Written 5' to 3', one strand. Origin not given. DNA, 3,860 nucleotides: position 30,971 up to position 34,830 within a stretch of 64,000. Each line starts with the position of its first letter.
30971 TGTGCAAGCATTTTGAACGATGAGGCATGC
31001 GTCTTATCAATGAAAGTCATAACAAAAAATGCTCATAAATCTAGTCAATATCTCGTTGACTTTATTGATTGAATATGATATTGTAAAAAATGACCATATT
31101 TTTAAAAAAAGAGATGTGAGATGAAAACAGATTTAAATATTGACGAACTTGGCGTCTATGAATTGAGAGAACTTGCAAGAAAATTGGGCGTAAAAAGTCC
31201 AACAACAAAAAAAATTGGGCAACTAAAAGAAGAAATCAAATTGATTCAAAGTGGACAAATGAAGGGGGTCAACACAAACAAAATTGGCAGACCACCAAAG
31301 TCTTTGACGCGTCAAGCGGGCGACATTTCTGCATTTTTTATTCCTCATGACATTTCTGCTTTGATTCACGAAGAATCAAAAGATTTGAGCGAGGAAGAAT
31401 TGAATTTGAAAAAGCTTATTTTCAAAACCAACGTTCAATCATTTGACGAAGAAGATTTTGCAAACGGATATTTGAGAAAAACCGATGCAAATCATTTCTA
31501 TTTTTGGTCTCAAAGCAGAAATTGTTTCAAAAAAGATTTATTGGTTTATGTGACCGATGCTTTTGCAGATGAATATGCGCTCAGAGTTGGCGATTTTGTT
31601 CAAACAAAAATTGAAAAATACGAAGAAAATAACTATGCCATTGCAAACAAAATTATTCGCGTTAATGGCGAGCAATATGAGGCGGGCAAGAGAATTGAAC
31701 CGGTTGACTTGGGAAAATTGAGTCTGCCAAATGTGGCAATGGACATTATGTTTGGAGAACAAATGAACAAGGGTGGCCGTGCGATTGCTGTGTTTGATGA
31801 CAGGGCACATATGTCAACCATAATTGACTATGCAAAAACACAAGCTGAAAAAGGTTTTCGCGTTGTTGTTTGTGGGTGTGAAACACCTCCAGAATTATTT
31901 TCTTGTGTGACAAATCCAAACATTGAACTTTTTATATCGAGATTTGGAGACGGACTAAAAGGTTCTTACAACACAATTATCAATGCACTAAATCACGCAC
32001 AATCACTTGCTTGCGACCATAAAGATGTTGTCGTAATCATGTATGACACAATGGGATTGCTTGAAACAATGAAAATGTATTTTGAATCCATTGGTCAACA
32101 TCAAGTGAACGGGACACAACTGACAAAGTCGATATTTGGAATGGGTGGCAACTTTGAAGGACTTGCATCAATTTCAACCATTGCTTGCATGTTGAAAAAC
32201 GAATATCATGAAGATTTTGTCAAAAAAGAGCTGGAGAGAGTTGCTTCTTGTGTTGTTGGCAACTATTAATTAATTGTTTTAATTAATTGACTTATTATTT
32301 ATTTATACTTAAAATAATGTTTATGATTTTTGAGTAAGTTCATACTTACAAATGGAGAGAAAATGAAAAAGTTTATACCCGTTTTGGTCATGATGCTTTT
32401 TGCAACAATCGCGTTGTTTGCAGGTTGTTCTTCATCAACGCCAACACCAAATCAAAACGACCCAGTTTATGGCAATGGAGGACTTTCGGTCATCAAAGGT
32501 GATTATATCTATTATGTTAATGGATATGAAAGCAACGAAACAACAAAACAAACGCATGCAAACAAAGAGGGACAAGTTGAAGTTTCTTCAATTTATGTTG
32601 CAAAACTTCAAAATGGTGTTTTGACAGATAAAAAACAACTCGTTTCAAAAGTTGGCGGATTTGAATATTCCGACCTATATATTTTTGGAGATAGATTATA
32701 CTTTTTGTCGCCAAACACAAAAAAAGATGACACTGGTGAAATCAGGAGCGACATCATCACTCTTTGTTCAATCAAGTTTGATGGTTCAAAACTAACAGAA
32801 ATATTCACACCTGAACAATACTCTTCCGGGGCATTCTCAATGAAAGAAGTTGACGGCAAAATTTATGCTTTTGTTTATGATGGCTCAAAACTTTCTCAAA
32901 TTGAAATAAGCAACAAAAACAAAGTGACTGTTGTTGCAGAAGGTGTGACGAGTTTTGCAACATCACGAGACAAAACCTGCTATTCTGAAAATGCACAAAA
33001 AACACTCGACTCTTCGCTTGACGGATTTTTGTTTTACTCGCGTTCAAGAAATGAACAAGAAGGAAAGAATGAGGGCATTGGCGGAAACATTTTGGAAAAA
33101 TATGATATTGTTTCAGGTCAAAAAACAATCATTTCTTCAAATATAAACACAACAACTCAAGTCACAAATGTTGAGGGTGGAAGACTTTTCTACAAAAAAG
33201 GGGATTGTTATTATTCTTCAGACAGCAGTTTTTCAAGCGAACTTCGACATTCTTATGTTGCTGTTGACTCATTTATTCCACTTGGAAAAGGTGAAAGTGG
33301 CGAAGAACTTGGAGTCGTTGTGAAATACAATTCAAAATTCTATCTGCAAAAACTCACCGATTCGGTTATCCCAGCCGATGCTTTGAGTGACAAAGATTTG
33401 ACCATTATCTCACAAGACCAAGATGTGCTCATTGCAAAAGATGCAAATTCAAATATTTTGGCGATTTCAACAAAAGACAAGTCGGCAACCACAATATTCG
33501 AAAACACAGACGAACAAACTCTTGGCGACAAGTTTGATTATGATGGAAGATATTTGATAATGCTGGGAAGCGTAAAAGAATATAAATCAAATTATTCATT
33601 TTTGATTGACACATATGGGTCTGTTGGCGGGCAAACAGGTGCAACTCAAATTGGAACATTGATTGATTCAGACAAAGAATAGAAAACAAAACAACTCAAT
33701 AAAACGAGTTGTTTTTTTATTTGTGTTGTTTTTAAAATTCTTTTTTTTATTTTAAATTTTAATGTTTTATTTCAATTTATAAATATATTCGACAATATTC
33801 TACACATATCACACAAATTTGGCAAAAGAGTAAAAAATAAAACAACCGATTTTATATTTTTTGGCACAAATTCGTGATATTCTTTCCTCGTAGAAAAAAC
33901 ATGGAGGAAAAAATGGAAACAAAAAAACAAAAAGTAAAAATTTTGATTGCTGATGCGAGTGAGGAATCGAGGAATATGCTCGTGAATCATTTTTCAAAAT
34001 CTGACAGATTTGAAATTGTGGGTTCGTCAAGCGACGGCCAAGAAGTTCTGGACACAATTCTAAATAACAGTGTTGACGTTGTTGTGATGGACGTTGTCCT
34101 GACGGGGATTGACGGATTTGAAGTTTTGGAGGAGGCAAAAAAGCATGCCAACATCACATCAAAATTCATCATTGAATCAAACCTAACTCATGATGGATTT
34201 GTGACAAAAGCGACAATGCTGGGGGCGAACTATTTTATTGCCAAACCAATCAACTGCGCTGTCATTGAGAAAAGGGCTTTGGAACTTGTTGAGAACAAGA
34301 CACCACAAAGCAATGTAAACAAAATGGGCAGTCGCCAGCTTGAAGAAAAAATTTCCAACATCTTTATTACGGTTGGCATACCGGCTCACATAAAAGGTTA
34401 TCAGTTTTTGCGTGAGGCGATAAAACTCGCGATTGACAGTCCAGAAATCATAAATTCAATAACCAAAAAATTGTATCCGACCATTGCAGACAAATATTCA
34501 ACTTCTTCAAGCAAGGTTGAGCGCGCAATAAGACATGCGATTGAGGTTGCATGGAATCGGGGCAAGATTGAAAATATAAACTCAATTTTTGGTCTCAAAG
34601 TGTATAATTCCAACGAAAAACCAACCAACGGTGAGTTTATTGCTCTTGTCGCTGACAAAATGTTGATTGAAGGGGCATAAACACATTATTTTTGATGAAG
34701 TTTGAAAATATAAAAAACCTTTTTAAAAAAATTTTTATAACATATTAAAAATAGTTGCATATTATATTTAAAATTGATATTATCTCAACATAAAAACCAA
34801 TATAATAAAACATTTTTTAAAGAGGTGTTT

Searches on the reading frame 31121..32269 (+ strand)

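Call 19: search_protein_families(library=pfam, proteins=[window:31121-32269:+], max_evalue=0.00001)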
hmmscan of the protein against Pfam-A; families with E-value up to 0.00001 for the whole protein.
window:31121-32269:+ (382 aa): 0 families

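Call 45: search_protein_families(library=pfam, proteins=[window:31121-32269:+], max_evalue=0.01)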
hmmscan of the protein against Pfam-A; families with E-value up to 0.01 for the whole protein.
window:31121-32269:+ (382 aa): 1 family
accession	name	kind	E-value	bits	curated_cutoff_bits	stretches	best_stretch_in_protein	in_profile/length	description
PF07497.18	Rho_RNA_bind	-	0.0013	18.9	27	1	130-186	16-72/73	Rho termination factor, RNA-binding domain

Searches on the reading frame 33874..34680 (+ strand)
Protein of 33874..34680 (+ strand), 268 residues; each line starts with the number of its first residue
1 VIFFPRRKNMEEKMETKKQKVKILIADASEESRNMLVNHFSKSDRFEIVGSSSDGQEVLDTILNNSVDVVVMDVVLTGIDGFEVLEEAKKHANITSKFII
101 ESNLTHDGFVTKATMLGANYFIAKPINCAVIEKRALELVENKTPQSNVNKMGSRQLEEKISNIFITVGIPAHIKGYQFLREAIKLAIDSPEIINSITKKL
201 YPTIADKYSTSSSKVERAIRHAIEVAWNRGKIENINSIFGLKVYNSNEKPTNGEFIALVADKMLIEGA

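Call 19: search_protein_families(library=pfam, proteins=[window:33874-34680:+], max_evalue=0.00001)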
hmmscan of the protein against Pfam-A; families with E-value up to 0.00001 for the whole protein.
window:33874-34680:+ (268 aa): 2 families
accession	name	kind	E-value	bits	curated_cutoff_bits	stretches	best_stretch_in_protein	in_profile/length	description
PF08769.17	Spo0A_C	-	1.6e-40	137.7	25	1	160-262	1-103/104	Sporulation initiation factor Spo0A C terminal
PF00072.30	Response_reg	-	1.9e-15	57.4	30.2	1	23-133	1-108/111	Response regulator receiver domain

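Call 43: find_encoding_contigs(protein=window:33874-34680:+, flank=10000, max_places=4)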
Protein window:33874-34680:+ (268 aa): no gene with exactly this product is on record in the collection.
